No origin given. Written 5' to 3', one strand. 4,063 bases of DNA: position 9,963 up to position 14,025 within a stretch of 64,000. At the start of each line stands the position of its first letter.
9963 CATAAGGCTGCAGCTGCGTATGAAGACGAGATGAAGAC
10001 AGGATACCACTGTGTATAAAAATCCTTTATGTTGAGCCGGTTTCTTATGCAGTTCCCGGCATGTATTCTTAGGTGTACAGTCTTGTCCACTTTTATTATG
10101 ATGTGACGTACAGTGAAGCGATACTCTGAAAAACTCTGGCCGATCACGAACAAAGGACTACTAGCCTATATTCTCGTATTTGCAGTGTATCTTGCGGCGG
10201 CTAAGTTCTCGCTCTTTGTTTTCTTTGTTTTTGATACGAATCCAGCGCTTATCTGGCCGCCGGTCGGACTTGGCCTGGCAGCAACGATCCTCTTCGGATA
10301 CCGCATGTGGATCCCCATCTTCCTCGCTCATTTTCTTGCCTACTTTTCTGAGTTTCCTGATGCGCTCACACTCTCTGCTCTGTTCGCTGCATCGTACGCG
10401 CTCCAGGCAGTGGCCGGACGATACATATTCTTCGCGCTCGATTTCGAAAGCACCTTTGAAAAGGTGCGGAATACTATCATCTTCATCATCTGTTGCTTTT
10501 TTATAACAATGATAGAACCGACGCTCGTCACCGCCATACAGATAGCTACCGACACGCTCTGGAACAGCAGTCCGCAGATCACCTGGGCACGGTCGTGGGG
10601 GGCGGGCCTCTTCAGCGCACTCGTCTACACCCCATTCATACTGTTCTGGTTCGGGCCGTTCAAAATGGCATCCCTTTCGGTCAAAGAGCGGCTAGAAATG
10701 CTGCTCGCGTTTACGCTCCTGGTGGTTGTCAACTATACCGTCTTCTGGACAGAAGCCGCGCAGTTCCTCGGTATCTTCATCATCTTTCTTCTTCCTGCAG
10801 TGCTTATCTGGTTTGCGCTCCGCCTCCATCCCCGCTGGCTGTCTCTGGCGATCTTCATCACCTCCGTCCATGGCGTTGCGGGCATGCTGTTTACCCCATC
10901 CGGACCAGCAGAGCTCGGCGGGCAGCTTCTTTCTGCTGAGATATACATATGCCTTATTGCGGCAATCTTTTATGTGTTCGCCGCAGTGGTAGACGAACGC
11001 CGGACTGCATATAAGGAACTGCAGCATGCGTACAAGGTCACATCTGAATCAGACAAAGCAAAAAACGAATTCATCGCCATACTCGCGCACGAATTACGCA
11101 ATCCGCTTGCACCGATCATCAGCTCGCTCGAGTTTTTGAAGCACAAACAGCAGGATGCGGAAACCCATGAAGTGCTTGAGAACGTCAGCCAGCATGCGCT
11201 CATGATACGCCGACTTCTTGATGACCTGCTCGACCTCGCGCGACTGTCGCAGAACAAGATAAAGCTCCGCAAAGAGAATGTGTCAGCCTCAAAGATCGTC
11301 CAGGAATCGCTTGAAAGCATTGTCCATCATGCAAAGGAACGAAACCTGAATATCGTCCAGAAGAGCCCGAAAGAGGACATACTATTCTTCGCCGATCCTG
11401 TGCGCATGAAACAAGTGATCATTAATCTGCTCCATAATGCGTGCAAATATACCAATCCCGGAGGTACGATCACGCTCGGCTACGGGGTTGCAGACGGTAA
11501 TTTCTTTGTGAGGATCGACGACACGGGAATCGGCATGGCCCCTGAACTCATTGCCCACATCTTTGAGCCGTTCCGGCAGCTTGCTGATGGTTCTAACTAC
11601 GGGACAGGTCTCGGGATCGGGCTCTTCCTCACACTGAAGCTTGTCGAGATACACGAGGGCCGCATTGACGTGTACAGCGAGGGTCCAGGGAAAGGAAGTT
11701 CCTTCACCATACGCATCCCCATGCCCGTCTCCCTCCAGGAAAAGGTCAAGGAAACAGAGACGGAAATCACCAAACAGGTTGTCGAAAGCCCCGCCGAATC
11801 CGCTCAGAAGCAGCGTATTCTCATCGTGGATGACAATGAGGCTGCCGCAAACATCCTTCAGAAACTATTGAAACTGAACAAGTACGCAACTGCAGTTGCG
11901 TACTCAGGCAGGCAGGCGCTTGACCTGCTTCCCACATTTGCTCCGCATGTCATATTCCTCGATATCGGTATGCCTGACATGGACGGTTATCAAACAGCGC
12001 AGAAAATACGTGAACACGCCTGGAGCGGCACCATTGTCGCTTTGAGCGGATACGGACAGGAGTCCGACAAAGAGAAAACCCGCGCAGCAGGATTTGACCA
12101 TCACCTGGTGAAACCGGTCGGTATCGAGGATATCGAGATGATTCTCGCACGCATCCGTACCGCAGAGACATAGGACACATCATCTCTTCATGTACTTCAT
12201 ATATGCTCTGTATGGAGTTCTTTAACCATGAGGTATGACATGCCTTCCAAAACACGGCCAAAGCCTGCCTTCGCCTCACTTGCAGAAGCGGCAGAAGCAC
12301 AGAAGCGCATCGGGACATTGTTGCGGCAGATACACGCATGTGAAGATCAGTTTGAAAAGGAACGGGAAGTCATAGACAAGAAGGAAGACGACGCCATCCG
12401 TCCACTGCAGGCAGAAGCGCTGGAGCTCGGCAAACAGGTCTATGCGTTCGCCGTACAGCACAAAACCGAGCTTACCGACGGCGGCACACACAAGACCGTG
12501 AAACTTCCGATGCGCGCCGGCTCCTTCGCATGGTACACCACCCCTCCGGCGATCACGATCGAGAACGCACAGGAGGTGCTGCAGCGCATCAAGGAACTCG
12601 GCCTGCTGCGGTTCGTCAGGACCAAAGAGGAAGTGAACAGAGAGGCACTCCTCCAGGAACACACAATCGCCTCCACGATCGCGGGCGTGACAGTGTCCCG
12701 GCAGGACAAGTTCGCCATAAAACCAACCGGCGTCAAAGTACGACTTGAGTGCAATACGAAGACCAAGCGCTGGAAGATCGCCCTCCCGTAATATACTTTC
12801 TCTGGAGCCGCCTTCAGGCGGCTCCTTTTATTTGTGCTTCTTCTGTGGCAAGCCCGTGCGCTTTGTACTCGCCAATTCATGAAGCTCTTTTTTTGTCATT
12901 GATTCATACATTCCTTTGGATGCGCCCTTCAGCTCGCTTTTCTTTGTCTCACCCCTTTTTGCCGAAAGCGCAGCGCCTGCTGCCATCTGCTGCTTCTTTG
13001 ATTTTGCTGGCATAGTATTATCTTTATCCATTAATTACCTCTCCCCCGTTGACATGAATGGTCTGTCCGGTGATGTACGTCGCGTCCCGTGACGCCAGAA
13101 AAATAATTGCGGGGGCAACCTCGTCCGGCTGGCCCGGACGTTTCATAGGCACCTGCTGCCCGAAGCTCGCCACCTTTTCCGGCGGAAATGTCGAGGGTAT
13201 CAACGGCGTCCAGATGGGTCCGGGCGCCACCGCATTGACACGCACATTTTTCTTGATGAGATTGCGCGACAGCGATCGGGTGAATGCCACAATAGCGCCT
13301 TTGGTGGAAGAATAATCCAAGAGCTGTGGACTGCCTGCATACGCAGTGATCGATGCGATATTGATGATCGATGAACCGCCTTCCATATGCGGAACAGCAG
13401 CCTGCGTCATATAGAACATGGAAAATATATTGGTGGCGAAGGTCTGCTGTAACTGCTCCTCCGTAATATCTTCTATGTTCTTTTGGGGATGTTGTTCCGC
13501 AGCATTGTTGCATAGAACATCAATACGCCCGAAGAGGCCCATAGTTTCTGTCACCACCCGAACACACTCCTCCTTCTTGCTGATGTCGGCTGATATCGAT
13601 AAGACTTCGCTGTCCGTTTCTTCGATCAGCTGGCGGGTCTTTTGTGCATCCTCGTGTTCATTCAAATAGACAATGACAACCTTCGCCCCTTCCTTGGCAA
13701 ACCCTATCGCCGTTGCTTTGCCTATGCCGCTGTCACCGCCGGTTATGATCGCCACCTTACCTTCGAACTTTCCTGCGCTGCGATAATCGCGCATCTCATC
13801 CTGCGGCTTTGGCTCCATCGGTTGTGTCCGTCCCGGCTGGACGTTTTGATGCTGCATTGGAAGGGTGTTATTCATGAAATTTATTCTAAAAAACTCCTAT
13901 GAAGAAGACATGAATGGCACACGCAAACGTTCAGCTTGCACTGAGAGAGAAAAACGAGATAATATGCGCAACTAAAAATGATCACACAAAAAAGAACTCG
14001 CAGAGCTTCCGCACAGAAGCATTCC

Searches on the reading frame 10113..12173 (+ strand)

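Call 86: search_protein_families(library=pfam, proteins=[window:10113-12173:+], max_evalue=0.0001)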
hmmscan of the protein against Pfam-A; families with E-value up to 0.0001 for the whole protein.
window:10113-12173:+ (686 aa): 4 families
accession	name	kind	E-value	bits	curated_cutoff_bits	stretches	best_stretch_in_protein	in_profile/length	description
PF00072.30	Response_reg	-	2.3e-24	86.1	30.2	1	569-675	1-107/111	Response regulator receiver domain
PF02518.31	HATPase_c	-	5.2e-23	82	26.4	1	428-538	2-110/111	Histidine kinase-, DNA gyrase B-, and HSP90-like ATPase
PF00512.31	HisKA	-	2.4e-15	56.8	26.9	1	316-380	1-65/66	His Kinase A (phospho-acceptor) domain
PF05231.19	MASE1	-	8.3e-14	51.8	29.8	1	20-297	3-299/299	MASE1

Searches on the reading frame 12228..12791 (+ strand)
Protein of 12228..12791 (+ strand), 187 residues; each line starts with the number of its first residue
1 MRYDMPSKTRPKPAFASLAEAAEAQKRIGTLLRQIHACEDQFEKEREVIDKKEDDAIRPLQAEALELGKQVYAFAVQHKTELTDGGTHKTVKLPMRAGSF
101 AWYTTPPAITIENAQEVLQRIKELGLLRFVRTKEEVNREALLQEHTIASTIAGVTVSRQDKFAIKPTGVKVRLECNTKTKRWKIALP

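Call 86: search_protein_families(library=pfam, proteins=[window:12228-12791:+], max_evalue=0.0001)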
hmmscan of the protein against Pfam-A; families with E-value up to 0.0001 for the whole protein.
window:12228-12791:+ (187 aa): 1 family
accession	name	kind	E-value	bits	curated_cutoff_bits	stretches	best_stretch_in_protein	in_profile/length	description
PF07352.17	Phage_Mu_Gam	-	6e-26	91.6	28.3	1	19-166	2-149/149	Bacteriophage Mu Gam like protein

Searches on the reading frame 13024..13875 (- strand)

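Call 86: search_protein_families(library=pfam, proteins=[window:13024-13875:-], max_evalue=0.0001)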
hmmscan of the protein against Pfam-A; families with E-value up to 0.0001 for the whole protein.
window:13024-13875:- (283 aa): 3 families
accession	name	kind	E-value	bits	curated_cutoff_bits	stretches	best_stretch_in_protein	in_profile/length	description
PF13561.12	adh_short_C2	-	8e-66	222.4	27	1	48-278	5-234/236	Enoyl-(Acyl carrier protein) reductase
PF00106.31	adh_short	-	3.1e-51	174.1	26.6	1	40-227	1-188/195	short chain dehydrogenase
PF08659.16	KR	-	7.4e-12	46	22.6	1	42-204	3-165/180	KR domain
